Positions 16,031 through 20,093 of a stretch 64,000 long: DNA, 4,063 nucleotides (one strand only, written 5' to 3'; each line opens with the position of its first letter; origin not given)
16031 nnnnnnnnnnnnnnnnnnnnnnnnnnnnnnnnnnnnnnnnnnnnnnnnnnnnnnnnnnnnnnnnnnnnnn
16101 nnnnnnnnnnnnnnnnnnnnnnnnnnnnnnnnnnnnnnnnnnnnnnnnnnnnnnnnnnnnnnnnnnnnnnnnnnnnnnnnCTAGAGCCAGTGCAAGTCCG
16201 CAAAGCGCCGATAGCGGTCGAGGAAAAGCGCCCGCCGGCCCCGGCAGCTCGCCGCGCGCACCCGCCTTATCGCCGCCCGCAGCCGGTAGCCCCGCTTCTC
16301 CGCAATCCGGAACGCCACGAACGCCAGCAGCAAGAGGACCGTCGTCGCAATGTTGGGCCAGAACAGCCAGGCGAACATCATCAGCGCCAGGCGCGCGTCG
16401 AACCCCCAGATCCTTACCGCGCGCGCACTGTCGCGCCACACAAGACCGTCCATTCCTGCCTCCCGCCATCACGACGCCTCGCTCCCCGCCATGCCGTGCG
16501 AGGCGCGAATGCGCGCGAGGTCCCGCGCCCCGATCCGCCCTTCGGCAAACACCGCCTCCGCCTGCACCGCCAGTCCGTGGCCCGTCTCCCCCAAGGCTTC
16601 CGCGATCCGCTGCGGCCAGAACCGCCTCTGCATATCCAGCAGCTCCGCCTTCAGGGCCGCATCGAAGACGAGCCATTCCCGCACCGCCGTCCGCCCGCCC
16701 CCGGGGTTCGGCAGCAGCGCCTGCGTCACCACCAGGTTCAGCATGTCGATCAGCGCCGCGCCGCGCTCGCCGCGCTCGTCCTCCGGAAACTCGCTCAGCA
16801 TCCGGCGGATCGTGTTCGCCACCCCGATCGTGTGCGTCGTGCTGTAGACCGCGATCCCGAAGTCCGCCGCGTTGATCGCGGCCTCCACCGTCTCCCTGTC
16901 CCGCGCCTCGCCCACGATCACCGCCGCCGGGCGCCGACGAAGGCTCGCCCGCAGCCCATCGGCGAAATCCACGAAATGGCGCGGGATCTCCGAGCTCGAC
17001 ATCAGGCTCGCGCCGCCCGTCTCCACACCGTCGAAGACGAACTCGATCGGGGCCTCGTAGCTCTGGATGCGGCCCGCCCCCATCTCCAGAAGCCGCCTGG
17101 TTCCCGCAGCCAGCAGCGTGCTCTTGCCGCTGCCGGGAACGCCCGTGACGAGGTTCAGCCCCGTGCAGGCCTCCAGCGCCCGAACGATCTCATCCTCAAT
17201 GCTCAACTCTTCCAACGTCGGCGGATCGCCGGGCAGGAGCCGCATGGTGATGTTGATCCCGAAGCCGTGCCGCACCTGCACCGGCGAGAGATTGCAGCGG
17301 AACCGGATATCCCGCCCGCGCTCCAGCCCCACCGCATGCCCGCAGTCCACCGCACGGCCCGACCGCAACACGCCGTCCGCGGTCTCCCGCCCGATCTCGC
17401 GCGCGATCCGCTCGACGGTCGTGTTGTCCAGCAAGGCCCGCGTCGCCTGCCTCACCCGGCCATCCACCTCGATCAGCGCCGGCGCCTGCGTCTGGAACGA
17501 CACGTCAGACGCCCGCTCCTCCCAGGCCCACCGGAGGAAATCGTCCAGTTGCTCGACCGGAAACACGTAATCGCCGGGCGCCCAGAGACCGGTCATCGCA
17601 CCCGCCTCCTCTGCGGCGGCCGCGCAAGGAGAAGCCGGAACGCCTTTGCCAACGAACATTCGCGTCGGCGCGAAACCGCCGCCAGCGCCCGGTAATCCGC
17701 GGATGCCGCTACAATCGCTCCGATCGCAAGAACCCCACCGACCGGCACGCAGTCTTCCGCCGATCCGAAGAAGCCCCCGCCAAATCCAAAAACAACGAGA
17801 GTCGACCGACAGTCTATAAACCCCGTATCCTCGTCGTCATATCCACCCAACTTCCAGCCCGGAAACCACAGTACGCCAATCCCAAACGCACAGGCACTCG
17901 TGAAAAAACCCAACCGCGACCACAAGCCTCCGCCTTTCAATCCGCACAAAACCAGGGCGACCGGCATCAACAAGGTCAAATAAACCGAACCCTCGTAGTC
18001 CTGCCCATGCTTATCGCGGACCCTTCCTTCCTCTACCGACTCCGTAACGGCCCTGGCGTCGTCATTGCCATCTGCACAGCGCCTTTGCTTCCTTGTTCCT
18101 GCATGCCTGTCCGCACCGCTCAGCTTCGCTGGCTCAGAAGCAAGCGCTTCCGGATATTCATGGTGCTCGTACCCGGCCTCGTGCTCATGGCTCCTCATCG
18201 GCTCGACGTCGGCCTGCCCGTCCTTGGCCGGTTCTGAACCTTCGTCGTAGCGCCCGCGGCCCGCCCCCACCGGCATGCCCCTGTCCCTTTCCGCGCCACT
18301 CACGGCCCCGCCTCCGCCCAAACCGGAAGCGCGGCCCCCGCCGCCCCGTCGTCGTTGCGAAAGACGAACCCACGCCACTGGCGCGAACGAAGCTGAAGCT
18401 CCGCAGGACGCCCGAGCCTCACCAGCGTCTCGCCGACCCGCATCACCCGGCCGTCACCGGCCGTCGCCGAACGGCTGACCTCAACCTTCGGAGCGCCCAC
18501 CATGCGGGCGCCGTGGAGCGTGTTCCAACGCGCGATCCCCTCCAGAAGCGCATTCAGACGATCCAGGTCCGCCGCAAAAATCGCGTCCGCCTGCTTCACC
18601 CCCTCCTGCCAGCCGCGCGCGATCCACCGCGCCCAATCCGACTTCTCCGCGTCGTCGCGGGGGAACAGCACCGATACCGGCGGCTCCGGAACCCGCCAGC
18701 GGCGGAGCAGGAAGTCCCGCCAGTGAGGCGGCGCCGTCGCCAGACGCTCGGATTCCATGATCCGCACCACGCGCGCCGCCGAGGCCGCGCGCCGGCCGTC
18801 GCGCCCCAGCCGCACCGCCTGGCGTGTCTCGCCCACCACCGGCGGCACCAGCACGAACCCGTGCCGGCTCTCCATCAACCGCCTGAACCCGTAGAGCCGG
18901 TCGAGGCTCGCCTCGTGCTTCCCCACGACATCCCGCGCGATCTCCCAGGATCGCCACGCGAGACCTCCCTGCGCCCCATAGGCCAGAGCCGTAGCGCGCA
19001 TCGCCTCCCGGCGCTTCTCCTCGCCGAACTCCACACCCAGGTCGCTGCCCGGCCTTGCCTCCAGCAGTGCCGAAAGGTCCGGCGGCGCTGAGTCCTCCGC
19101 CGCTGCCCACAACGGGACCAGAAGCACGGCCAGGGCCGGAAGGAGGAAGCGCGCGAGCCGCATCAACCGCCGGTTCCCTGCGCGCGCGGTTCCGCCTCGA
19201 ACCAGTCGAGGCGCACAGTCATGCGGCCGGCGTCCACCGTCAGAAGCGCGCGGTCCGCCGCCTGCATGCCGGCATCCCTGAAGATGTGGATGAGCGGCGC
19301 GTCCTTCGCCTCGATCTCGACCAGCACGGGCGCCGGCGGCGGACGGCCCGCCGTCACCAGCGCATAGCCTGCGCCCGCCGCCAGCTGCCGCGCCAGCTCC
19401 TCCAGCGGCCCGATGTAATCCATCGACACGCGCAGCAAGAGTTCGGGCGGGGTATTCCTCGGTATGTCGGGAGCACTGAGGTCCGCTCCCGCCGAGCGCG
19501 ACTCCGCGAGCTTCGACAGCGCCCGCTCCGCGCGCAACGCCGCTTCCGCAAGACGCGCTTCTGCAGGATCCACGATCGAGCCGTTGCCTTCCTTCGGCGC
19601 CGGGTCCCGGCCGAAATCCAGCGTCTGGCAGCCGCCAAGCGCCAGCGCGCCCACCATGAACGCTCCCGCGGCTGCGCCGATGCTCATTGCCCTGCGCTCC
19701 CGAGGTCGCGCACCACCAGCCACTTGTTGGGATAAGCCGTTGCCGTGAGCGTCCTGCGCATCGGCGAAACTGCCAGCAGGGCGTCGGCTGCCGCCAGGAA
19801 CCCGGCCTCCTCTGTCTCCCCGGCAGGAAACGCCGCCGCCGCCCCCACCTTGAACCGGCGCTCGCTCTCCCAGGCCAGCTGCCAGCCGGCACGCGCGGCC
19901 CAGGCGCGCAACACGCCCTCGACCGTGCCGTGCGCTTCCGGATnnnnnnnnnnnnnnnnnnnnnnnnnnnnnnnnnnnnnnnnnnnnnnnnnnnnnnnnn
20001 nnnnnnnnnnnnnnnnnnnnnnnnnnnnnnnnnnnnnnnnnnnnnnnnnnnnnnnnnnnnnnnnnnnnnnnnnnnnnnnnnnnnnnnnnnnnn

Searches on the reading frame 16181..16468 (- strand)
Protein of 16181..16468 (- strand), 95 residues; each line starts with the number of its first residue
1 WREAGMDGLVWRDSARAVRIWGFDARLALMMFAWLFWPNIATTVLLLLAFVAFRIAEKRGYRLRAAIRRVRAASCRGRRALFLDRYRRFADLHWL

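Call 24: search_protein_families(library=ncbifam, proteins=[window:16181-16468:-], max_evalue=0.001)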
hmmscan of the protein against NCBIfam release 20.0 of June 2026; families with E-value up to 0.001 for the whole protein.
window:16181-16468:- (95 aa): 1 family
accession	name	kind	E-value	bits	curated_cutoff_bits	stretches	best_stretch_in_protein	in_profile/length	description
NF038220.1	IcmT_TraK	equivalog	1.4e-12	47.6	40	1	11-79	1-68/81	IcmT/TraK family protein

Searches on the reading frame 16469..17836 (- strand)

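Call 24: search_protein_families(library=ncbifam, proteins=[window:16469-17836:-], max_evalue=0.001)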
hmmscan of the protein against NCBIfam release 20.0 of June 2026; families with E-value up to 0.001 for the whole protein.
window:16469-17836:- (455 aa): 10 families
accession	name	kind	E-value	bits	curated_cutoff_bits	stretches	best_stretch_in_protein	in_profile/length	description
TIGR02524.1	dot_icm_DotB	equivalog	3.2e-75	253.6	463.3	1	95-443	4-353/358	Dot/Icm type IV secretion system ATPase DotB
TIGR02525.1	plasmid_TraJ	equivalog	5.2e-68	229.7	368.3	1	94-443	9-366/372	plasmid transfer ATPase TraJ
TIGR01420.1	pilT_fam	subfamily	1.4e-51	175.8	319.1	1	97-402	2-296/343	PilT/PilU family type 4a pilus ATPase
TIGR02533.1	type_II_gspE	equivalog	8.2e-22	77.5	630.25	1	174-347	190-357/486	type II secretion system ATPase GspE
TIGR02538.1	type_IV_pilB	equivalog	2.2e-21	76.1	675.65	1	169-347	258-430/564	type IV-A pilus assembly ATPase PilB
NF007755.0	PRK10436.1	equivalog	1.2e-20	73.6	617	1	95-347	87-333/465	type II secretion system protein GspE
NF041000.1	ATPase_ComGA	equivalog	1.2e-18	67.1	300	1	214-376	117-266/267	competence type IV pilus ATPase ComGA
NF053534.1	T4PilAsmATPsTfpB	equivalog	2.4e-15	56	850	1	156-346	265-449/584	type IV pilus assembly ATPase TfpB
NF058587.1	archaellum_moto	equivalog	1.4e-07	30.7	550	1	288-349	336-396/527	archaellum flagellar ATPase motor FlaI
TIGR03819.1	heli_sec_ATPase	hypoth_equivalog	0.00015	21.1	373.15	1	174-329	123-282/340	TadA family conjugal transfer-associated ATPase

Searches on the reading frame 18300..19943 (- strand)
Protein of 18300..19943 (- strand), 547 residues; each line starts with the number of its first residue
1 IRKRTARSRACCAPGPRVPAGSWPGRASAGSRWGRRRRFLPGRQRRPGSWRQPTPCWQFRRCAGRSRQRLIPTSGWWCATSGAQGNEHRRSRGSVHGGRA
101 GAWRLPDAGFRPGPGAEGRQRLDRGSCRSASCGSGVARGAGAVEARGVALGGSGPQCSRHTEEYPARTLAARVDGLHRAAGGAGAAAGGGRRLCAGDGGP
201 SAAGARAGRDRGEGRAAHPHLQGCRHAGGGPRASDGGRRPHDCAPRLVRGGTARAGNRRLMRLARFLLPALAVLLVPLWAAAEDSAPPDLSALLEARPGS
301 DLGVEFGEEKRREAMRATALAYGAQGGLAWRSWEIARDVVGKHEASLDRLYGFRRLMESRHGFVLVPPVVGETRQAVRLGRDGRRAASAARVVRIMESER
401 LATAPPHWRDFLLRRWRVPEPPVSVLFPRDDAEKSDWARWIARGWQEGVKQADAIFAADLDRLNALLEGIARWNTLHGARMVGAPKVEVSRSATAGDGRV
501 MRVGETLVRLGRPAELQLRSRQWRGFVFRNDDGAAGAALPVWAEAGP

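Call 24: search_protein_families(library=ncbifam, proteins=[window:18300-19943:-], max_evalue=0.001)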
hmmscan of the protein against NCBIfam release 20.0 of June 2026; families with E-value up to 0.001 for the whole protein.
window:18300-19943:- (547 aa): 0 families

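Call 27: search_protein_families(library=pfam, proteins=[window:18300-19943:-], max_evalue=0.001)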
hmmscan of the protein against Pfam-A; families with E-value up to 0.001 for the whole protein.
window:18300-19943:- (547 aa): 1 family
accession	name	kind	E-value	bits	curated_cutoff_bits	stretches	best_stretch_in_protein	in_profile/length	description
PF16932.10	T4SS_TraI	-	1.5e-56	191.5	26.1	1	310-524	2-212/213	Type IV secretory system, conjugal DNA-protein transfer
